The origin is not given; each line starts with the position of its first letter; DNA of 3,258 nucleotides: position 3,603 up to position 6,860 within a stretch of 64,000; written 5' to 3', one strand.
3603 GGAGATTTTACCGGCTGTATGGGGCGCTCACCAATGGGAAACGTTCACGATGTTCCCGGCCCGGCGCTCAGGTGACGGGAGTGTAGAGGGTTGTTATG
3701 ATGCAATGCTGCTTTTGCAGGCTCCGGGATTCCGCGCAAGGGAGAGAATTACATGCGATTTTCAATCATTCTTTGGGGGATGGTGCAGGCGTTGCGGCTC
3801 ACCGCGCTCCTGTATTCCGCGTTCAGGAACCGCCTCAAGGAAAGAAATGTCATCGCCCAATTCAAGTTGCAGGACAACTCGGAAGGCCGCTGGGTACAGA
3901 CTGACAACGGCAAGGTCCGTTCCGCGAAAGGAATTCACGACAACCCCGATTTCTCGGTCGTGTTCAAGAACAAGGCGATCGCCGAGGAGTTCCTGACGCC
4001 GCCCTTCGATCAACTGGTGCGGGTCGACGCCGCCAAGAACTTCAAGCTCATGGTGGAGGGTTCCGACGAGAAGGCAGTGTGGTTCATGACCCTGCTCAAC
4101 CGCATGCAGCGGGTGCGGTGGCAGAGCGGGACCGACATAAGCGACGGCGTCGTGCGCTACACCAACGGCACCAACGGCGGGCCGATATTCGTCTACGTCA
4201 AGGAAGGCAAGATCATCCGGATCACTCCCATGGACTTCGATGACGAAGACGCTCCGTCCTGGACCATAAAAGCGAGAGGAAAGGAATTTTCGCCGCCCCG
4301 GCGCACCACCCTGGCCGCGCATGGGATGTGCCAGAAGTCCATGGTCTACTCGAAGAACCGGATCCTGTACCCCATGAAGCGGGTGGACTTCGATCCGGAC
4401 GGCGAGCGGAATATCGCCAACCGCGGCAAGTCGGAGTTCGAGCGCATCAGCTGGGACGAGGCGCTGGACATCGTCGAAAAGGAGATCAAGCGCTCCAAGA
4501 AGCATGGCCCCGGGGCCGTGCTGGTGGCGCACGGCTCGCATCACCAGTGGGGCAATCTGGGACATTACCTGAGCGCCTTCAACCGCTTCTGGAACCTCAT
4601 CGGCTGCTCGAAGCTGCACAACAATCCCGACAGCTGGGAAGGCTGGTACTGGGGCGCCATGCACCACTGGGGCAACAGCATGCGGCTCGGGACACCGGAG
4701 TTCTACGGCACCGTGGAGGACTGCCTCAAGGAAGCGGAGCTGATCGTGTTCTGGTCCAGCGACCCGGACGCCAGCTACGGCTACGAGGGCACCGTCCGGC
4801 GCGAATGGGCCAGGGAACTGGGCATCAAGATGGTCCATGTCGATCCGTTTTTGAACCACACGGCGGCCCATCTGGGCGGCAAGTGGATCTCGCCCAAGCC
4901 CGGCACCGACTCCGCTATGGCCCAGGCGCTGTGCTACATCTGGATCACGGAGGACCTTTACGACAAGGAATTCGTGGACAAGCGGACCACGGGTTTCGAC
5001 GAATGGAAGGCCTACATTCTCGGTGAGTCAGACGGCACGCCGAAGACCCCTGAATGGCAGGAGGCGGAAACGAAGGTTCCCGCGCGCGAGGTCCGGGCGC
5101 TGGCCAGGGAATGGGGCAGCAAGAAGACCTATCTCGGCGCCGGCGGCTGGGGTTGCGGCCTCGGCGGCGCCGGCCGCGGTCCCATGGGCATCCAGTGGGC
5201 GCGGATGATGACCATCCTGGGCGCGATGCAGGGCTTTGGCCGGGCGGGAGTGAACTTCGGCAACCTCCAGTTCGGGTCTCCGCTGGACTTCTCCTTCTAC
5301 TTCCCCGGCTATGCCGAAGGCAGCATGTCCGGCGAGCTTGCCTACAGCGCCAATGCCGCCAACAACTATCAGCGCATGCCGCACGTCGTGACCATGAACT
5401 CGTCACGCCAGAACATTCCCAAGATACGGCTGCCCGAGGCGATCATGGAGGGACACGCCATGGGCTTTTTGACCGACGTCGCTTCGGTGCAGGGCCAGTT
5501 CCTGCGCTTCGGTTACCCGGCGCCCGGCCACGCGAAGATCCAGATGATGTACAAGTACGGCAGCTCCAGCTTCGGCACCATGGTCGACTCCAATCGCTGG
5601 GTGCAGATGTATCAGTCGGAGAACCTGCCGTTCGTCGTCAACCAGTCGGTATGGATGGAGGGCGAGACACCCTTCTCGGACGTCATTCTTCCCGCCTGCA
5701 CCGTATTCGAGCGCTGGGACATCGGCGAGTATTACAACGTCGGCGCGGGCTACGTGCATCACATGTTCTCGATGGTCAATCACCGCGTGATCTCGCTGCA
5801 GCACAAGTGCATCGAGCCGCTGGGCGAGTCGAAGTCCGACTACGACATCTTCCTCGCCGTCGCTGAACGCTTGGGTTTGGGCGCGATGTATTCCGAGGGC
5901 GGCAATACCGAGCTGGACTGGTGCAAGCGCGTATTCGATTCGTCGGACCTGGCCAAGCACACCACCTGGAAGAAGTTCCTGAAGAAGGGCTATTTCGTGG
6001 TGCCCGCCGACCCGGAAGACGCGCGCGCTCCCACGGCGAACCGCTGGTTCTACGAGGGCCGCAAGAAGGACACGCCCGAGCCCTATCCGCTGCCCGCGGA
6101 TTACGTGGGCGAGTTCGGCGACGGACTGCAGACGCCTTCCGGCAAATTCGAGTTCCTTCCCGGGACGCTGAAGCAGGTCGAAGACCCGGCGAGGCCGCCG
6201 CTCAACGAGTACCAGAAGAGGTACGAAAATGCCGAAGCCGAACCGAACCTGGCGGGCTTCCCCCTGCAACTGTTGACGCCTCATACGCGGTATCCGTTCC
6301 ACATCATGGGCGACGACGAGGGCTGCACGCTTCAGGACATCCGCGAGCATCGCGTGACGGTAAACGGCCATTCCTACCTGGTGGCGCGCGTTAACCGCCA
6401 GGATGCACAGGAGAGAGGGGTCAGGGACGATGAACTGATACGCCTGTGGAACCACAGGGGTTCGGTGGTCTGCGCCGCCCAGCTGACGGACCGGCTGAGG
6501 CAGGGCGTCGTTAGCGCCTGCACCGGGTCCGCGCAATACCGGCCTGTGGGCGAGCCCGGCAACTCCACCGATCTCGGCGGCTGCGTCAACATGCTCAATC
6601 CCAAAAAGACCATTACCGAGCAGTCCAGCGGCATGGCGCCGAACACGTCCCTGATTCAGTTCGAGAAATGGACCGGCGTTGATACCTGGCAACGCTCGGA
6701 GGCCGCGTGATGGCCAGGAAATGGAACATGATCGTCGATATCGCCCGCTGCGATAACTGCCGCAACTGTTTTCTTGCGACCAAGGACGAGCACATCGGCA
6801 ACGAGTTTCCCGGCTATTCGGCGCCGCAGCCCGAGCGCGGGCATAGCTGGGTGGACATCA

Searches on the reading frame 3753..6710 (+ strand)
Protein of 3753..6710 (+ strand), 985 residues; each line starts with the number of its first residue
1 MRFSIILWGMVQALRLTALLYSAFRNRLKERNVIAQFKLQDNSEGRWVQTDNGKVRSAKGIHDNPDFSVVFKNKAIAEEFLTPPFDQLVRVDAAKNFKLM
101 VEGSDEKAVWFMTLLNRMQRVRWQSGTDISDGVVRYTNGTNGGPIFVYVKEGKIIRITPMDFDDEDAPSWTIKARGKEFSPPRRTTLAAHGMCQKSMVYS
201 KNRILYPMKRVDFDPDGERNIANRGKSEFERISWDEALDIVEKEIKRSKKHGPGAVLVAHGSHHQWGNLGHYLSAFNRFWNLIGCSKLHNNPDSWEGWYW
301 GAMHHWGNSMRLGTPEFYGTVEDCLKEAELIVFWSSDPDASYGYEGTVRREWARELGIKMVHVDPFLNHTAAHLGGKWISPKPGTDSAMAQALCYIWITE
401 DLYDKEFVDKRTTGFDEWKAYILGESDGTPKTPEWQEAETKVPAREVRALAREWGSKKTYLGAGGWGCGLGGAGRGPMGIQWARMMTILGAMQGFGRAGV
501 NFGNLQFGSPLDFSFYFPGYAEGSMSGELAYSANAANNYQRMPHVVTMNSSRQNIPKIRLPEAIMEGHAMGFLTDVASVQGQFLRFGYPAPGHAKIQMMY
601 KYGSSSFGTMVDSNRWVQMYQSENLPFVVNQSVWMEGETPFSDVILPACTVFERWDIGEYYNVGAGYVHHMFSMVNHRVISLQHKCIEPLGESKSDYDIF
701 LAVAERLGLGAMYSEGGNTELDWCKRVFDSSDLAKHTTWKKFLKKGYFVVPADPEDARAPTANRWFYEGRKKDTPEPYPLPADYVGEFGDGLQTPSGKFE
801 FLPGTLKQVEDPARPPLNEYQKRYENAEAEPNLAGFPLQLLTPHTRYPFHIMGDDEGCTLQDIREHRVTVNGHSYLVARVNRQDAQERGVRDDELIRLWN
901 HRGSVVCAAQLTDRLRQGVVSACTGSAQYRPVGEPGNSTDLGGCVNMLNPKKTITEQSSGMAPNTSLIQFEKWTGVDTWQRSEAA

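Call 25: search_protein_families(library=pfam, proteins=[window:3753-6710:+], max_evalue=0.001)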
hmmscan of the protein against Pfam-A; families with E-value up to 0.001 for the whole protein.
window:3753-6710:+ (985 aa): 3 families
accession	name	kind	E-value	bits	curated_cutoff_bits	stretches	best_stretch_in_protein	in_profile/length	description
PF21423.2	AhtL-like_1st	-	1e-29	102.3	27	1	143-197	1-55/55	Pyrogallol hydroxytransferase large subunit-like, domain 1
PF00384.28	Molybdopterin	-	8.3e-29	101.2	24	1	203-706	1-353/353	Molybdopterin oxidoreductase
PF01568.27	Molydop_binding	-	1.8e-13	51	26.8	1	871-959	26-102/110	Molydopterin dinucleotide binding domain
